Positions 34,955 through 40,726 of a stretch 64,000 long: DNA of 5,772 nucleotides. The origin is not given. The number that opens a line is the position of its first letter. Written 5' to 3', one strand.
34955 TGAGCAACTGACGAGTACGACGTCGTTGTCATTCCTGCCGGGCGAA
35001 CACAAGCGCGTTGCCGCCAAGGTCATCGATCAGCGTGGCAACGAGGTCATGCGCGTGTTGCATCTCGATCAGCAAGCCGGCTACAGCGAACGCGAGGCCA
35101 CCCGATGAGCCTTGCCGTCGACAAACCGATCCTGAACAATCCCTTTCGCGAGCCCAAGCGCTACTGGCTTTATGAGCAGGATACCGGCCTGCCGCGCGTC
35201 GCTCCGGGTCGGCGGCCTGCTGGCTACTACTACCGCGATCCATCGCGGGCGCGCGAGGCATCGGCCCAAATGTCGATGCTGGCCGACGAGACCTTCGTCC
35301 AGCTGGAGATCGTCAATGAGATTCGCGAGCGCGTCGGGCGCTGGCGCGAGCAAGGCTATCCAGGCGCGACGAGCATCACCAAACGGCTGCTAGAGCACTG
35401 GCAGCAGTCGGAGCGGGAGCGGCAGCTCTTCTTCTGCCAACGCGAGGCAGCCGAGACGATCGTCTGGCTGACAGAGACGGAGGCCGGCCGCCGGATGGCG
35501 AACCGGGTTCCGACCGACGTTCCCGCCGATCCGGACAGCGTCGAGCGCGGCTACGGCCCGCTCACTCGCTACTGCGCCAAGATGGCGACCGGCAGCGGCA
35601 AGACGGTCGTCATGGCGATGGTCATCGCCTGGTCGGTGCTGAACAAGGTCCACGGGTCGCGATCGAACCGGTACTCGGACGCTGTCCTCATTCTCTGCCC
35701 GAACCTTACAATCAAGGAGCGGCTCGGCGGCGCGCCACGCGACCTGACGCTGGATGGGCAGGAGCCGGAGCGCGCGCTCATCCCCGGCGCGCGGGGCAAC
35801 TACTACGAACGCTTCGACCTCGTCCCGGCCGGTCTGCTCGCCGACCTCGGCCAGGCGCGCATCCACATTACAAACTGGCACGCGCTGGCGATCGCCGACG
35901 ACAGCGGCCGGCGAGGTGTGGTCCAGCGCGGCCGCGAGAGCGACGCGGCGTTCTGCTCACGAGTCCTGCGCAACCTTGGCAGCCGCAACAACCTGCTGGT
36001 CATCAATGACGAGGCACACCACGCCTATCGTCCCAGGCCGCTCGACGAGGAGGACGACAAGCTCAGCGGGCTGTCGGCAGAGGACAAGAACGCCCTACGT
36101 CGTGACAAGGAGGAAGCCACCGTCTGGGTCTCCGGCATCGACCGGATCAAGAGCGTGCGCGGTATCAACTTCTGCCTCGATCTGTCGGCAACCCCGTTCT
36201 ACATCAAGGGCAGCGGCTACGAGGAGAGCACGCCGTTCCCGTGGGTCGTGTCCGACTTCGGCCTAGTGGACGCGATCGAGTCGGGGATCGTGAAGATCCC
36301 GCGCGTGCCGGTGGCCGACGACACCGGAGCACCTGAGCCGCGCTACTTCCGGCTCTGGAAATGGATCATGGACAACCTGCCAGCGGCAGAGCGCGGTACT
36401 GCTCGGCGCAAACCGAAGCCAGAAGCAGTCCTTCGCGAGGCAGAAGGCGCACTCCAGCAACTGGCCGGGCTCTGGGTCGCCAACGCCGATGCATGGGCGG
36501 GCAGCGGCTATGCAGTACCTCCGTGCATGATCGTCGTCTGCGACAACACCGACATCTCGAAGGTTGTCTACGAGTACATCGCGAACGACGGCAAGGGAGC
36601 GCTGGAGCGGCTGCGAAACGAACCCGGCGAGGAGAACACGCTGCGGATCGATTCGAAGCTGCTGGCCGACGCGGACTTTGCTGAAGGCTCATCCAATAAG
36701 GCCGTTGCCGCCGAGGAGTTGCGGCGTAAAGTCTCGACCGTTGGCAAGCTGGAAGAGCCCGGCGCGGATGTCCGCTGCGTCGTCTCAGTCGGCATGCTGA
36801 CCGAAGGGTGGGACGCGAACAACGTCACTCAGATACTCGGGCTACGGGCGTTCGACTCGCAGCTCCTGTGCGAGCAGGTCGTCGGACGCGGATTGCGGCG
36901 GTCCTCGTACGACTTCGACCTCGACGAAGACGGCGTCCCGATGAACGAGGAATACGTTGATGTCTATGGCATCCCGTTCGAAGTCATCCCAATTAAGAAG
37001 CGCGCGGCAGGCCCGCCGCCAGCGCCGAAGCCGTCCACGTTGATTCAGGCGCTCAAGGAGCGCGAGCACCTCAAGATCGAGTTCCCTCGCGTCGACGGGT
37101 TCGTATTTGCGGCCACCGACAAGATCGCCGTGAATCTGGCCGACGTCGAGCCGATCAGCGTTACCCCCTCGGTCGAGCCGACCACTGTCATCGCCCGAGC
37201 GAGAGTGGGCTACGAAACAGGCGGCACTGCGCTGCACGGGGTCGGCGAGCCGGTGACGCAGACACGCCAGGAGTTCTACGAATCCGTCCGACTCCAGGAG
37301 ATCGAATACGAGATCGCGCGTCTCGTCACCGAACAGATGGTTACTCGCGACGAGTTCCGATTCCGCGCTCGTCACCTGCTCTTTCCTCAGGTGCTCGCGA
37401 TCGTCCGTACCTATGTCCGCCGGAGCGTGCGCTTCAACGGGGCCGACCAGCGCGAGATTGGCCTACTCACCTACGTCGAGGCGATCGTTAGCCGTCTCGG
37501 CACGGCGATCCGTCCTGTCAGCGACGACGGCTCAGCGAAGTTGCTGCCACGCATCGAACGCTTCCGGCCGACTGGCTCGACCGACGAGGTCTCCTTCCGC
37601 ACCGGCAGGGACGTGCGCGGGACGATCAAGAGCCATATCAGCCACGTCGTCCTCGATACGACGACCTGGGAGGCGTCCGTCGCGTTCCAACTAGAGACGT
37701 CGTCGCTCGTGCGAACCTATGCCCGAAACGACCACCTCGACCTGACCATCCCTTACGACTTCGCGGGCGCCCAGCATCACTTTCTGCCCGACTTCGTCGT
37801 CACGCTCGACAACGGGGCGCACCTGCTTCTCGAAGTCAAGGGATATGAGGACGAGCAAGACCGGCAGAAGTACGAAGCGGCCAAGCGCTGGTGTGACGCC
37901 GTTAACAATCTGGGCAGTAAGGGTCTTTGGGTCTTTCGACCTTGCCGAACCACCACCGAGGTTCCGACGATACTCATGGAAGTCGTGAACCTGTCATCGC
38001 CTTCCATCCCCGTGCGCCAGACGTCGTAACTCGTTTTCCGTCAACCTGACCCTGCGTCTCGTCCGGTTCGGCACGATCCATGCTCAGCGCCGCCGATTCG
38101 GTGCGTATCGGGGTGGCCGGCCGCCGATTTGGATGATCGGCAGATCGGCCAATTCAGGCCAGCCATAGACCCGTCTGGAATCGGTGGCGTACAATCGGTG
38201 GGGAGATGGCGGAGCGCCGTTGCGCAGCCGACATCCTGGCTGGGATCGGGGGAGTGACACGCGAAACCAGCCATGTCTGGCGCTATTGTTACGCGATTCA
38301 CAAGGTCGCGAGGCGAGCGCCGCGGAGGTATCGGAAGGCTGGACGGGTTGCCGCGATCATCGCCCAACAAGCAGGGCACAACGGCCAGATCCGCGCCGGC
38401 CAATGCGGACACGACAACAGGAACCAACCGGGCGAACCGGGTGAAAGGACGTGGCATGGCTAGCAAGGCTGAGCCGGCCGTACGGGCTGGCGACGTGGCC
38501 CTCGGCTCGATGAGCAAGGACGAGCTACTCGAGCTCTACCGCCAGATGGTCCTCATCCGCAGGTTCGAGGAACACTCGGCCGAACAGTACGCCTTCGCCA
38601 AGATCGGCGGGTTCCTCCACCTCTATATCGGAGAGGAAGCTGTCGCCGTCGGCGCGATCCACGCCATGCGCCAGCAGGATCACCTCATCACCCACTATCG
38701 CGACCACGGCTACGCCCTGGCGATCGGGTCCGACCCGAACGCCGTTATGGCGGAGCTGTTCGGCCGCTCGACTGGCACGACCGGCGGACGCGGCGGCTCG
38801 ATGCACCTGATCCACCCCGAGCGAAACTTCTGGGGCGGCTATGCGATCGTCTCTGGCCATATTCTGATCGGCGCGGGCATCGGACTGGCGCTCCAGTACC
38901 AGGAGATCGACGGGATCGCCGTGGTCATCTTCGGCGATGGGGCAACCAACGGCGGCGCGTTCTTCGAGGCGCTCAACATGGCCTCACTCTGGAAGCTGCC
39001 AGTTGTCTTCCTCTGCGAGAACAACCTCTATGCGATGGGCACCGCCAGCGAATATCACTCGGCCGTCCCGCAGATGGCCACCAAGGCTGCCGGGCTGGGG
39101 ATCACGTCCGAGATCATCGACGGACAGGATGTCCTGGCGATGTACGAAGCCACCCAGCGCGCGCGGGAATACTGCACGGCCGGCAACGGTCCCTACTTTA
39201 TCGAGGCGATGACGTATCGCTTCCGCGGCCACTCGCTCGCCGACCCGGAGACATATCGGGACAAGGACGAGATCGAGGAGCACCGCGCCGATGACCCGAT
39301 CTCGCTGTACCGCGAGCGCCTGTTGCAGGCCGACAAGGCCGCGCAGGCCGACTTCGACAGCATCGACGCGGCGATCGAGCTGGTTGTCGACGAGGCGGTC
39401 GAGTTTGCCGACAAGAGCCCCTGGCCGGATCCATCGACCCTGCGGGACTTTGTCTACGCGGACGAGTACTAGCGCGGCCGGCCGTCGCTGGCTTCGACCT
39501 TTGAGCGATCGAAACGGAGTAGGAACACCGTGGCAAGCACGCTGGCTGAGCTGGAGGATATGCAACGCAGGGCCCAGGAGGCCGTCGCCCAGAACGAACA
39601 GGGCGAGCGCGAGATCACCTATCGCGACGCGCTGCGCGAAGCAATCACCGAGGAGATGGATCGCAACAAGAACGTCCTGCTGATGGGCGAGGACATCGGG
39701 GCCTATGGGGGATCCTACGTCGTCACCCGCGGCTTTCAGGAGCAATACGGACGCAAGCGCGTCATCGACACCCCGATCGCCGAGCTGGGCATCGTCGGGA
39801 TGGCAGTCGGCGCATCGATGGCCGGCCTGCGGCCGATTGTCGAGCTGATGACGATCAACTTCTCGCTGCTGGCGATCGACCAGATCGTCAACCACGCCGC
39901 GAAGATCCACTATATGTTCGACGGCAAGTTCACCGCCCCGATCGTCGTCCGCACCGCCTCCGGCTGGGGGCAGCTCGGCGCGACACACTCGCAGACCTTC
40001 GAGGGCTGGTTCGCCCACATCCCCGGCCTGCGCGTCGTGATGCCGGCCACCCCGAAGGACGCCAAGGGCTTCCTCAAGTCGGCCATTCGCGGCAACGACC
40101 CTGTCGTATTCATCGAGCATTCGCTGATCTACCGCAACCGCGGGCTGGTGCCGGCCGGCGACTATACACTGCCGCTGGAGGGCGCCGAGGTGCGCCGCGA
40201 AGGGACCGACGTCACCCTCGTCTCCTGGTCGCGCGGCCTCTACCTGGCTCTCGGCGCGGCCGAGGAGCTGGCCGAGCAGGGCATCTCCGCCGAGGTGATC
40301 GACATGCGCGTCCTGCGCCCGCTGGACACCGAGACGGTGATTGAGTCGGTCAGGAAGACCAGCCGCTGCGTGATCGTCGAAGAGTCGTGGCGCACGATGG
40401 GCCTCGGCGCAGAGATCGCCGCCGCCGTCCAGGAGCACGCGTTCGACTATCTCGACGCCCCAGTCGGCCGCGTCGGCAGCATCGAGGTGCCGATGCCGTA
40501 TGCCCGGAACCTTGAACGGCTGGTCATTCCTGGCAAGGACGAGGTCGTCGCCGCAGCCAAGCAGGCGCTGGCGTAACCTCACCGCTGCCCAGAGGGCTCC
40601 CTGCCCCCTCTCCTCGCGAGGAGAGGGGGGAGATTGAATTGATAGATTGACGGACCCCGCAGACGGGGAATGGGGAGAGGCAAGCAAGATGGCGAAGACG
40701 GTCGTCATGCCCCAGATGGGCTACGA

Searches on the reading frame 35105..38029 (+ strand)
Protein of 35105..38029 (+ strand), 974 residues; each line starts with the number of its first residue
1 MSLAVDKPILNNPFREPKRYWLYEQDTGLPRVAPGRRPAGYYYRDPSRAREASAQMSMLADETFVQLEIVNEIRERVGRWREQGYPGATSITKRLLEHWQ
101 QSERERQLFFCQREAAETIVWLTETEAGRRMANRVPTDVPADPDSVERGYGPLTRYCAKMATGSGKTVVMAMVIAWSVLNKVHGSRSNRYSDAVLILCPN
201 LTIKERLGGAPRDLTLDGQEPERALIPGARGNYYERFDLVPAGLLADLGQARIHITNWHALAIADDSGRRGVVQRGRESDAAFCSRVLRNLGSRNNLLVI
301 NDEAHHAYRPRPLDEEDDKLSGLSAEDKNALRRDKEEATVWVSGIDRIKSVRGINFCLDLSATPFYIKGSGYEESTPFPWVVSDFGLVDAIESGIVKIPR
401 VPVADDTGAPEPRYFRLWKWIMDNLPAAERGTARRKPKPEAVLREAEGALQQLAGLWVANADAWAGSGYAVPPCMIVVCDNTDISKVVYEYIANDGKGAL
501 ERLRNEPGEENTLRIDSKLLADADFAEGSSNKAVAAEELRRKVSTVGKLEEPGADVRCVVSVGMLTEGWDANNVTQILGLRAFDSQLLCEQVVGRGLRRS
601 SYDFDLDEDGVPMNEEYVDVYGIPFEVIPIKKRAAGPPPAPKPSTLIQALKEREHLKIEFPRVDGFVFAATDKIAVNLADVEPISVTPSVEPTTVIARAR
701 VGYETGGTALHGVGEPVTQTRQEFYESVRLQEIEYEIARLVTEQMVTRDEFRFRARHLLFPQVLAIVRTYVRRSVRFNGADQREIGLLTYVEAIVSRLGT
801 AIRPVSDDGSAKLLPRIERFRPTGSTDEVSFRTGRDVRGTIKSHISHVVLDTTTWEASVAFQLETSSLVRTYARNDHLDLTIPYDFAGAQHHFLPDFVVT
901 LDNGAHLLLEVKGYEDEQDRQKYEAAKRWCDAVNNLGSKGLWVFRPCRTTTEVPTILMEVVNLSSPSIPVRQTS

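Call 8: search_protein_families(library=pfam, proteins=[window:35105-38029:+], max_evalue=0.001)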
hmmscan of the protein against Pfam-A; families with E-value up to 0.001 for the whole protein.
window:35105-38029:+ (974 aa): 2 families
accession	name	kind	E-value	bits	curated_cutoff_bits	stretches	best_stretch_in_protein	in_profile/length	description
PF04851.21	ResIII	-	3.7e-10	40.4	22.5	1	154-364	24-162/164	Type III restriction enzyme, res subunit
PF08722.17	Tn7_TnsA-like_N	-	0.00026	21.9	26.5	1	880-932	12-75/85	TnsA-like endonuclease N terminal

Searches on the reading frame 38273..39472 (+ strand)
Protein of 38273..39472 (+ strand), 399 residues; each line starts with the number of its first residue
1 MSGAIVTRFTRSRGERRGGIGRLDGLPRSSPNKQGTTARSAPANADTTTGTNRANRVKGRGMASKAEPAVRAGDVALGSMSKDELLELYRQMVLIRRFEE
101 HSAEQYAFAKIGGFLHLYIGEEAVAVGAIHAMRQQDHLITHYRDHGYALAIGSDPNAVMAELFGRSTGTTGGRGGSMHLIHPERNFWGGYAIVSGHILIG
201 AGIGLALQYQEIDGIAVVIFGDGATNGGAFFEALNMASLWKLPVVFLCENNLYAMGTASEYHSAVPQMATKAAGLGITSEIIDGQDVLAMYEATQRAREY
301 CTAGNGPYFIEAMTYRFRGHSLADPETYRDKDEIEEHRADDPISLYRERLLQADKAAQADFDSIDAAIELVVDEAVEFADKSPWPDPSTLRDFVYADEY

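Call 8: search_protein_families(library=pfam, proteins=[window:38273-39472:+], max_evalue=0.001)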
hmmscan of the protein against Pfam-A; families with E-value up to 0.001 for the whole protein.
window:38273-39472:+ (399 aa): 2 families
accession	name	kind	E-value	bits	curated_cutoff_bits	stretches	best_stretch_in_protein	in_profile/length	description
PF00676.26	E1_dh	-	1.4e-85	287.4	22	1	90-387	1-299/300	Dehydrogenase E1 component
PF13292.11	DXP_synthase_N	-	0.00029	20.6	21.2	1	196-252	116-172/274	1-deoxy-D-xylulose-5-phosphate synthase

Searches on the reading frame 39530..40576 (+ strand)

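Call 8: search_protein_families(library=pfam, proteins=[window:39530-40576:+], max_evalue=0.001)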
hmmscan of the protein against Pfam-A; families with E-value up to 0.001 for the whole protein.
window:39530-40576:+ (348 aa): 2 families
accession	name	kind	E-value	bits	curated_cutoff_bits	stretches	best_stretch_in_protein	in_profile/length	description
PF02779.29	Transket_pyr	-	1.3e-42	145.8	27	1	28-201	2-172/174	Transketolase, pyrimidine binding domain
PF02780.25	Transketolase_C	-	2.1e-42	144.4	25.9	1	219-339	3-124/124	Transketolase, C-terminal domain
